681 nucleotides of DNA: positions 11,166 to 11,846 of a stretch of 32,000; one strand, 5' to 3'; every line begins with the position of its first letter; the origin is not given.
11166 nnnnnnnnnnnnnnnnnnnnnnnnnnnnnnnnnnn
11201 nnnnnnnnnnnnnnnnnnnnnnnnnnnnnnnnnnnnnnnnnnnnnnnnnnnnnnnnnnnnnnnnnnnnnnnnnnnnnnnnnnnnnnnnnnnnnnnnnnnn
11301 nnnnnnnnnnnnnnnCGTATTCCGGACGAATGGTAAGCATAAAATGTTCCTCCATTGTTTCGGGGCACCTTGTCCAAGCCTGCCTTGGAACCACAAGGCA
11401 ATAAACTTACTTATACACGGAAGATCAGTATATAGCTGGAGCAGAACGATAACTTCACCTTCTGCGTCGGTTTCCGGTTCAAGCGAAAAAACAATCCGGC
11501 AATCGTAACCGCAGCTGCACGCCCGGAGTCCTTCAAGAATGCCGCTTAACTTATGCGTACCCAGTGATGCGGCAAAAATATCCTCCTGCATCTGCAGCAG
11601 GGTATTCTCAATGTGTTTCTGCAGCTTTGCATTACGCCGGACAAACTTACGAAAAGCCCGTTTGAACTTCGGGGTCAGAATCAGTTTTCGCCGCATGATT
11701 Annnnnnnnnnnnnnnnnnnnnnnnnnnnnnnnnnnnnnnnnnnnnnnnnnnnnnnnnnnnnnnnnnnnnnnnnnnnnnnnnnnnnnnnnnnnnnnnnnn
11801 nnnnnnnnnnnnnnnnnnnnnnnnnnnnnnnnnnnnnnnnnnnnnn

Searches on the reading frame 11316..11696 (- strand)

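Call 47: search_protein_families(library=pfam, proteins=[window:11316-11696:-], max_evalue=0.01)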
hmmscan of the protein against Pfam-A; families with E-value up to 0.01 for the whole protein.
window:11316-11696:- (127 aa): 1 family
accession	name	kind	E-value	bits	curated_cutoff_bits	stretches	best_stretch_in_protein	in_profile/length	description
PF15738.11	YafQ_toxin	-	0.0026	18.4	30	1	4-75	2-73/88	Bacterial toxin of type II toxin-antitoxin system, YafQ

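Call 67: search_protein_families(library=padloc, proteins=[window:11316-11696:-], max_evalue=0.001)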
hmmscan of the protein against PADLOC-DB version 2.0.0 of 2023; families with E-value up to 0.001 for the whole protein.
window:11316-11696:- (127 aa): 0 families
